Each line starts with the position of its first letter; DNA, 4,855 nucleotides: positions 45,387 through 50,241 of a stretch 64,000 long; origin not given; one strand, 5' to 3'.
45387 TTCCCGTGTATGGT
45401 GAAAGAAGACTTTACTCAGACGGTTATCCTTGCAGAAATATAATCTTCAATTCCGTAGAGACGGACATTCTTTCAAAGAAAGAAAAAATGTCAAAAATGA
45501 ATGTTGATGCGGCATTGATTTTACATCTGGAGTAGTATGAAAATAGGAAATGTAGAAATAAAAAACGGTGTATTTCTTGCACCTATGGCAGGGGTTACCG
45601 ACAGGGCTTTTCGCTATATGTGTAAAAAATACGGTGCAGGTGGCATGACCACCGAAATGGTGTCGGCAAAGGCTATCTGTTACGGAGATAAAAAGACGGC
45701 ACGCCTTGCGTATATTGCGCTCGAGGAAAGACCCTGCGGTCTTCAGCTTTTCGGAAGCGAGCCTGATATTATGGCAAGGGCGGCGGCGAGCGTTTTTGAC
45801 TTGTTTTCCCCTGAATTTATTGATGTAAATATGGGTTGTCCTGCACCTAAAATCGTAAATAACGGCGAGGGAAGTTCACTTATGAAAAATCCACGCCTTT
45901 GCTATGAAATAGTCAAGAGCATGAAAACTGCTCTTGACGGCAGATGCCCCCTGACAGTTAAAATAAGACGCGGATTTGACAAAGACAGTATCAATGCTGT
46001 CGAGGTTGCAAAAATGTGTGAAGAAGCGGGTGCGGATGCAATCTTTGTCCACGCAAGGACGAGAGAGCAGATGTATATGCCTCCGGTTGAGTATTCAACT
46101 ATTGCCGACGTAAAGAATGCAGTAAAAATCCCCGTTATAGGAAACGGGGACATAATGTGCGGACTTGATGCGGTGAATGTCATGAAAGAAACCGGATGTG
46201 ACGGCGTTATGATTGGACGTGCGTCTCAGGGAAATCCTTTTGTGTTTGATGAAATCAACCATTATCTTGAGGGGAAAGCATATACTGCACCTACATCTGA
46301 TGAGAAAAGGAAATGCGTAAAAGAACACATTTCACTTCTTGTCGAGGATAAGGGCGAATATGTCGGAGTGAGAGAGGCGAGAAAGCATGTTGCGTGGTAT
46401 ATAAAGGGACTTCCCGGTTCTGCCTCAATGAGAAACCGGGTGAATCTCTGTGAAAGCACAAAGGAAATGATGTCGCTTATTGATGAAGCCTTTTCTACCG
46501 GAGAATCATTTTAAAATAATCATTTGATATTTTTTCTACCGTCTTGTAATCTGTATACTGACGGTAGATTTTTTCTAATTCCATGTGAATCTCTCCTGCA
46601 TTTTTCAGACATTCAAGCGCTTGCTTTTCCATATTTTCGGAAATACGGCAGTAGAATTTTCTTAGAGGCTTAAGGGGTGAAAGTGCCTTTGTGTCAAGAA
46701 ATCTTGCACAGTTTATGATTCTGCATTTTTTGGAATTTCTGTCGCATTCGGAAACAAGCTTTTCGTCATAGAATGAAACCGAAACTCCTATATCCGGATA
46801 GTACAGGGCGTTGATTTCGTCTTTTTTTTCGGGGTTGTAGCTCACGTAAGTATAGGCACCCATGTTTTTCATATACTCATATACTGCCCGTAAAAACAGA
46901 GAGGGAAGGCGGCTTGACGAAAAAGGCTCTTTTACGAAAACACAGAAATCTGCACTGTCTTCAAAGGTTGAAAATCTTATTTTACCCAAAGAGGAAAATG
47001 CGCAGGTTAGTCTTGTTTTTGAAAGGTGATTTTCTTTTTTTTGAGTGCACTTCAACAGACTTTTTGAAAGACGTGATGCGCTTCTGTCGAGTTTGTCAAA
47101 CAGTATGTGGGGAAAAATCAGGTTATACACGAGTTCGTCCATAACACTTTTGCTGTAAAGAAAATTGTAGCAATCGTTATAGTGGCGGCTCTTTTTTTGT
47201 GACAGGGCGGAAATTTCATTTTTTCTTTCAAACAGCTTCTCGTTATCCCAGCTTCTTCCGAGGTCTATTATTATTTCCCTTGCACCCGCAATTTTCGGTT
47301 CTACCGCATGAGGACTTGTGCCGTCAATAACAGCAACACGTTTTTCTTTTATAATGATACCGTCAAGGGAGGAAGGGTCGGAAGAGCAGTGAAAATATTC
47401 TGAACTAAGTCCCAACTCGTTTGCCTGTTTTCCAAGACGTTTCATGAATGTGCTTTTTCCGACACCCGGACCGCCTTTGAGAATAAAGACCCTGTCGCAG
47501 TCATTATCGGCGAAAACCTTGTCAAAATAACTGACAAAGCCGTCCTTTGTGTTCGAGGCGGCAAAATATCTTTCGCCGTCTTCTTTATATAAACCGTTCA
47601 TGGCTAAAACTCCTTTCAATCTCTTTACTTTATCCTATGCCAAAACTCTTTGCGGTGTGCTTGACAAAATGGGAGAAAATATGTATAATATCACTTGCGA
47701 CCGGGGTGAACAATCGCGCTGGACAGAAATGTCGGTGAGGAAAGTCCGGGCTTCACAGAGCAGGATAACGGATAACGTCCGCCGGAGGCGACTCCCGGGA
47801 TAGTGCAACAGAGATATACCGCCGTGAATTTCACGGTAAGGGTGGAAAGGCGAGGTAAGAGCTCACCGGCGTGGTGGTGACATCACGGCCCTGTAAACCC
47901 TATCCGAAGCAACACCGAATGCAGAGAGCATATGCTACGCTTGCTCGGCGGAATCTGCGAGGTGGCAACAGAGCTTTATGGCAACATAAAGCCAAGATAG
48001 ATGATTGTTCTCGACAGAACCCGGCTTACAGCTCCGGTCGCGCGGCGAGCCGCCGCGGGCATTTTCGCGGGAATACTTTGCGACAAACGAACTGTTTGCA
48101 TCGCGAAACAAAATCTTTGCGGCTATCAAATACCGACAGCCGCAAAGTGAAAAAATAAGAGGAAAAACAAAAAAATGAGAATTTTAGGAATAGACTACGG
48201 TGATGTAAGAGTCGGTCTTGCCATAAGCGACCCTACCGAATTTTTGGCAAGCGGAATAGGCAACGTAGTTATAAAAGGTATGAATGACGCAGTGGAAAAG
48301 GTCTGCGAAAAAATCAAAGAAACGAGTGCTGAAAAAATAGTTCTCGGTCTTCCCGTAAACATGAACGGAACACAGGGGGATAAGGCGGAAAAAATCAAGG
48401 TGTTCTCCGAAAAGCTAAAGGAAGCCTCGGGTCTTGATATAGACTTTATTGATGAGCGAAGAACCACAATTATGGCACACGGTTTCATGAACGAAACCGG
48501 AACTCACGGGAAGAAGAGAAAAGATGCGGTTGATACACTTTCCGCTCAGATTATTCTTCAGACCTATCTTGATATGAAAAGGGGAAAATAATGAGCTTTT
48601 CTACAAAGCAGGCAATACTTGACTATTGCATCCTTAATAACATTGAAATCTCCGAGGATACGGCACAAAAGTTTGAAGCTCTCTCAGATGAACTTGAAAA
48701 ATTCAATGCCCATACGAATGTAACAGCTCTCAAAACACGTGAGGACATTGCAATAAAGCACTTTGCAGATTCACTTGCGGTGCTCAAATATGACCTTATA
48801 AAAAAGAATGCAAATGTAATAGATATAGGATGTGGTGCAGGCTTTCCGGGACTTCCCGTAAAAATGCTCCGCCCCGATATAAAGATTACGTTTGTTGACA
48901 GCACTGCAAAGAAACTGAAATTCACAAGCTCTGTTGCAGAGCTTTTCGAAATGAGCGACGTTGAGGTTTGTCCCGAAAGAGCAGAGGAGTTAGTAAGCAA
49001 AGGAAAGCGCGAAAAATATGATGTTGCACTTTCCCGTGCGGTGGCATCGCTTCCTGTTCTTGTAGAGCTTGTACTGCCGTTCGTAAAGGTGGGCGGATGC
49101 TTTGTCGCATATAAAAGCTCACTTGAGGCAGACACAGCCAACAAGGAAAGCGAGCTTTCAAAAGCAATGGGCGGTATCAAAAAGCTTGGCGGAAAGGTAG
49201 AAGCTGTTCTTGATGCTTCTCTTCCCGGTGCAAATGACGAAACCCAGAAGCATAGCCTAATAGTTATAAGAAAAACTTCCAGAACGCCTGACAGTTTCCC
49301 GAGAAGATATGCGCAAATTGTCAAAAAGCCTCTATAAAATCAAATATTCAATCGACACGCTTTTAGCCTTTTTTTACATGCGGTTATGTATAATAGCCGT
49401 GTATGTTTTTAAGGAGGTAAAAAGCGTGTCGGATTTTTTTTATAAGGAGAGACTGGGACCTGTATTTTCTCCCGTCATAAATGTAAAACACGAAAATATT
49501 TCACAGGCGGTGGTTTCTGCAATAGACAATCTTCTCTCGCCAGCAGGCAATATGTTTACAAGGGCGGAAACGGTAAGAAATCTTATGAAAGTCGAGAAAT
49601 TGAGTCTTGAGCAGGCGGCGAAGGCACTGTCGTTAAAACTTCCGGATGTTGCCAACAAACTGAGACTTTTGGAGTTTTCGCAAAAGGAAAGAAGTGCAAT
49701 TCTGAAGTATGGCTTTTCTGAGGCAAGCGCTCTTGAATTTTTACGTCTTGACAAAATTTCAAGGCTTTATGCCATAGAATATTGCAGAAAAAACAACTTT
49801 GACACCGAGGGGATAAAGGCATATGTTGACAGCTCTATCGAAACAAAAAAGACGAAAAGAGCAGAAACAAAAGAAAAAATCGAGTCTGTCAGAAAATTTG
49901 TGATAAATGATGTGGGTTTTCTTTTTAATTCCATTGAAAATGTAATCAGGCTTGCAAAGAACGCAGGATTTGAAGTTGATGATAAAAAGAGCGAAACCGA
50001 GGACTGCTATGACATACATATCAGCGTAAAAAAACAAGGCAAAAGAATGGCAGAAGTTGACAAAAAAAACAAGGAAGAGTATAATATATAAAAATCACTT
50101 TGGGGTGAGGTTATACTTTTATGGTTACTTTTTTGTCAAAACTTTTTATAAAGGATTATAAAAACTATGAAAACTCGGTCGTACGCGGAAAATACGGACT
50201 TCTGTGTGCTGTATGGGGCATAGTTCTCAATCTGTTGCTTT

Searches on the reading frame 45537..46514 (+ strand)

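Call 8: search_protein_families(library=pfam, proteins=[window:45537-46514:+], max_evalue=0.001)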
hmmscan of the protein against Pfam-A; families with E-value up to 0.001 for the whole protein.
window:45537-46514:+ (325 aa): 4 families
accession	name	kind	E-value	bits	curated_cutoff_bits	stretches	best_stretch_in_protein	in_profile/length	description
PF01207.24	Dus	-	1.2e-90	304.3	20.4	1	14-319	2-306/311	Dihydrouridine synthase (Dus)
PF00977.27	His_biosynth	-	5.4e-05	23.2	23.6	1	112-229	102-221/228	Histidine biosynthesis protein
PF01180.27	DHO_dh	-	0.00015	21.5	27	0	183-245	224-288/291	Dihydroorotate dehydrogenase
PF01070.24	FMN_dh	-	0.00089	18.8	24.9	0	152-229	226-304/350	FMN-dependent dehydrogenase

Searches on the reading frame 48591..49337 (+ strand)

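Call 8: search_protein_families(library=pfam, proteins=[window:48591-49337:+], max_evalue=0.001)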
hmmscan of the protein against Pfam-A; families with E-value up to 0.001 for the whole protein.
window:48591-49337:+ (248 aa): 3 families
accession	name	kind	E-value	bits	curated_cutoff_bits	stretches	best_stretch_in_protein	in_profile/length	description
PF02527.21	GidB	-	5.1e-40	137.2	27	1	26-189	3-162/184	rRNA small subunit methyltransferase G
PF13847.12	Methyltransf_31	-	8.1e-10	39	27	1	70-181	1-117/145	Methyltransferase domain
PF05175.20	MTS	-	4.2e-07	30.2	23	1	71-147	29-103/170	Methyltransferase small domain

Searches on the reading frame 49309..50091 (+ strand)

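Call 8: search_protein_families(library=pfam, proteins=[window:49309-50091:+], max_evalue=0.001)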
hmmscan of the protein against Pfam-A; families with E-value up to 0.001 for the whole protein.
window:49309-50091:+ (260 aa): 1 family
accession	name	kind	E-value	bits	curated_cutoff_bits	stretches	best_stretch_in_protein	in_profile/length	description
PF17762.8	HTH_ParB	-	8.9e-09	35.9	22.6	1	81-167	4-91/102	ParB HTH domain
